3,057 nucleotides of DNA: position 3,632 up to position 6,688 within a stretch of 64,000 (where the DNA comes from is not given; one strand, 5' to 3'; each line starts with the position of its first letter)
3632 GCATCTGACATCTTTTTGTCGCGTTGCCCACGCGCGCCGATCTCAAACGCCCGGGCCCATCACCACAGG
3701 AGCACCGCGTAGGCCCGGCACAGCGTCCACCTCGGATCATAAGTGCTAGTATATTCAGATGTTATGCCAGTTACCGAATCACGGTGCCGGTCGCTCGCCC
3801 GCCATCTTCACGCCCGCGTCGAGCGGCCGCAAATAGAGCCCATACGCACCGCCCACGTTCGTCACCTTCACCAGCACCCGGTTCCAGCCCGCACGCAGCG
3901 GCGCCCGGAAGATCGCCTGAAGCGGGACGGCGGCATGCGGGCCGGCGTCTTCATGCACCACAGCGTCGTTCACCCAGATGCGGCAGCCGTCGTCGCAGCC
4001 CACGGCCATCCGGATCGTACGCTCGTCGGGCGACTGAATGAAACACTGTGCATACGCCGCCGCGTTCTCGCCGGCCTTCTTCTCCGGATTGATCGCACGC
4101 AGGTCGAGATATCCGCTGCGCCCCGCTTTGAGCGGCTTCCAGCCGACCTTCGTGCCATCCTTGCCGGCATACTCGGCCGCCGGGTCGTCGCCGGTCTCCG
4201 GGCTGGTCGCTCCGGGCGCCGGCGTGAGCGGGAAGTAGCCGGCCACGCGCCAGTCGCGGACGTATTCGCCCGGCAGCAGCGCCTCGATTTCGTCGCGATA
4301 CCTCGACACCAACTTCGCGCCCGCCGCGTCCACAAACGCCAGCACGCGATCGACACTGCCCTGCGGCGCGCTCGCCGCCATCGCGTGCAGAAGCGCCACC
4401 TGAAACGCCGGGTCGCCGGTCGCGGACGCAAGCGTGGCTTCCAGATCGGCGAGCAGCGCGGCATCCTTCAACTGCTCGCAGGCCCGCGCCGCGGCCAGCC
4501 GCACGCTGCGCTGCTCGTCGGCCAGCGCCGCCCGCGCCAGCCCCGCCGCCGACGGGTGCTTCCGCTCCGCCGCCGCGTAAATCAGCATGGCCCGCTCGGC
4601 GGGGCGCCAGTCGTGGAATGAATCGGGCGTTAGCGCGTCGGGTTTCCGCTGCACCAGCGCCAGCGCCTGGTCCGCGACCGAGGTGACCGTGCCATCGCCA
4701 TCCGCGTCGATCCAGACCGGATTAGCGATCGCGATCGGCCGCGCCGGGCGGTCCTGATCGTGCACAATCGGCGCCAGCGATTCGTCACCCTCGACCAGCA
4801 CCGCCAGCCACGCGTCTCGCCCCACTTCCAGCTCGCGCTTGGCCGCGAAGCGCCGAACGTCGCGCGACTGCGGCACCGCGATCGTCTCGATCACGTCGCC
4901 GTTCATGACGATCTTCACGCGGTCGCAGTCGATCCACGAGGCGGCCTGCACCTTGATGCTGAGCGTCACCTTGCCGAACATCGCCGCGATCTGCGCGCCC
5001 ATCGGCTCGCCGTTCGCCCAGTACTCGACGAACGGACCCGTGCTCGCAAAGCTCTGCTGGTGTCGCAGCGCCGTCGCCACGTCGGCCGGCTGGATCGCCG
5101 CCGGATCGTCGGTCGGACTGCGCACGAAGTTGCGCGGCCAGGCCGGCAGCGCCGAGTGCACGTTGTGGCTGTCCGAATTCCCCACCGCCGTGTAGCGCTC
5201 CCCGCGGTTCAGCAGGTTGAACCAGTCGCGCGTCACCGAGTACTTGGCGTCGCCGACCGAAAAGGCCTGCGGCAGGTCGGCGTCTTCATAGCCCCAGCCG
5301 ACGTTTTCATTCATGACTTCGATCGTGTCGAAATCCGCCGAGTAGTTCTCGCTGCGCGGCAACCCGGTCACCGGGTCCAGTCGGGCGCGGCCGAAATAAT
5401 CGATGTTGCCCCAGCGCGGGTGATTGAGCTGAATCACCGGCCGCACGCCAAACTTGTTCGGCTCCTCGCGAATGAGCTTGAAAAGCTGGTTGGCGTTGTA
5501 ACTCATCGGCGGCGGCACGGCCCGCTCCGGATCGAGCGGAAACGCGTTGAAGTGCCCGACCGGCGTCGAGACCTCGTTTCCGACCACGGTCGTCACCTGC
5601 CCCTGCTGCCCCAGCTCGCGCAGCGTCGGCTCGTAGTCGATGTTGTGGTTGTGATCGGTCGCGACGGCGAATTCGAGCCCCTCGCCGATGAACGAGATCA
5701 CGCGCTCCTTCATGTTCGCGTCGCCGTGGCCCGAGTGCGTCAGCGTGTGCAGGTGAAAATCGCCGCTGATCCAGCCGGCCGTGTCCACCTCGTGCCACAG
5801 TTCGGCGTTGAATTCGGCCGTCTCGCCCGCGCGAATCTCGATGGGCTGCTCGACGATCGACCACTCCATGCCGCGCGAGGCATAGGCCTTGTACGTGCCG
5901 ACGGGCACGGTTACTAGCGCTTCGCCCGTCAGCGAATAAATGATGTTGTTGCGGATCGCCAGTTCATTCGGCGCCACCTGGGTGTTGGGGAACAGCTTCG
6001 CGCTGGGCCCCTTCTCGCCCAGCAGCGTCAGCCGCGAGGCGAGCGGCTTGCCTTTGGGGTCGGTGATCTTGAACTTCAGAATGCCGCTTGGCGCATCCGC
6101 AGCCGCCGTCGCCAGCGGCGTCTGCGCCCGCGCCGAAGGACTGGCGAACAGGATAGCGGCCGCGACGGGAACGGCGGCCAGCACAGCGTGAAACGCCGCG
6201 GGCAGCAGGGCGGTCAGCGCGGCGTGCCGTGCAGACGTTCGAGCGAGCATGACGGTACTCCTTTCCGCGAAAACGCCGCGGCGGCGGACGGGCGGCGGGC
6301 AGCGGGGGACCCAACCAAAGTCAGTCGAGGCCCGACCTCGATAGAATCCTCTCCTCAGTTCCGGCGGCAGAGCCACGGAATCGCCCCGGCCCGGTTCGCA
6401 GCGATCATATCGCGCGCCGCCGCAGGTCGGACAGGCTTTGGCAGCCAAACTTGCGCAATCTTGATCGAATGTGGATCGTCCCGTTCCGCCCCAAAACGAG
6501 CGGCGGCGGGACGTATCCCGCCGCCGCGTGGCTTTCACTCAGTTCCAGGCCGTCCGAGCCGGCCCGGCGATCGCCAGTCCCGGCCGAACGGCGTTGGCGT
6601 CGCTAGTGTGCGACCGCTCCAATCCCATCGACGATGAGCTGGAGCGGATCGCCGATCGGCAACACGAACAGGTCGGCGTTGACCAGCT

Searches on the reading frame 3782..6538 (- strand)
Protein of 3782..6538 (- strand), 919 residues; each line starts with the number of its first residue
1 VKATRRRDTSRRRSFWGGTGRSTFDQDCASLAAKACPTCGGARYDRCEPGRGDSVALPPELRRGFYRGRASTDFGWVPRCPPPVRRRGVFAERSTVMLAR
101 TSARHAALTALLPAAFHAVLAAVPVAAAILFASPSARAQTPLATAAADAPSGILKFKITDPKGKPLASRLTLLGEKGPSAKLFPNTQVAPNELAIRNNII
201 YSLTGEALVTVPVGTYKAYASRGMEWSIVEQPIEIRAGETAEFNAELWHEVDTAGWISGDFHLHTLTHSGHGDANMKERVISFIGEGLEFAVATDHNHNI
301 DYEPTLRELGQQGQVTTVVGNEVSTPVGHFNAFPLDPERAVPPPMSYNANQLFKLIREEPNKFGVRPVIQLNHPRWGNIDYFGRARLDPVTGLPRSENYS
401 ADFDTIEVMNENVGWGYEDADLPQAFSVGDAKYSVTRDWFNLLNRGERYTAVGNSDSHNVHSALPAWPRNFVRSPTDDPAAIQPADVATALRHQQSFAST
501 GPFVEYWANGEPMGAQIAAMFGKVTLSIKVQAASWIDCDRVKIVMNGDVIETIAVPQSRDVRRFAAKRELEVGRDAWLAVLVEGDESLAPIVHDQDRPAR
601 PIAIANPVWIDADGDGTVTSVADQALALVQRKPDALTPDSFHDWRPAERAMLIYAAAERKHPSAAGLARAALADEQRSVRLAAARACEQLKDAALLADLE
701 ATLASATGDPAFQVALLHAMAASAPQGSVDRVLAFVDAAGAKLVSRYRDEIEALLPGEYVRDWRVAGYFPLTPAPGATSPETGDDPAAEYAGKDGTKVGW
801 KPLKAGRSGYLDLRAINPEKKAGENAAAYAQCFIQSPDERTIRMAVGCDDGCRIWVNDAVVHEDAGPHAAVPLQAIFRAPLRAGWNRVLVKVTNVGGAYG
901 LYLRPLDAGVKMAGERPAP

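Call 48: search_protein_families(library=pfam, proteins=[window:3782-6538:-], max_evalue=0.0001)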
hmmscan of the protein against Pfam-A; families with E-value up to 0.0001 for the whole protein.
window:3782-6538:- (919 aa): 1 family
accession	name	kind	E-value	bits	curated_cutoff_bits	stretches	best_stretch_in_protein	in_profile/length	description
PF13646.12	HEAT_2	-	5.3e-05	23.9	27.7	1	642-709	10-77/88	HEAT repeats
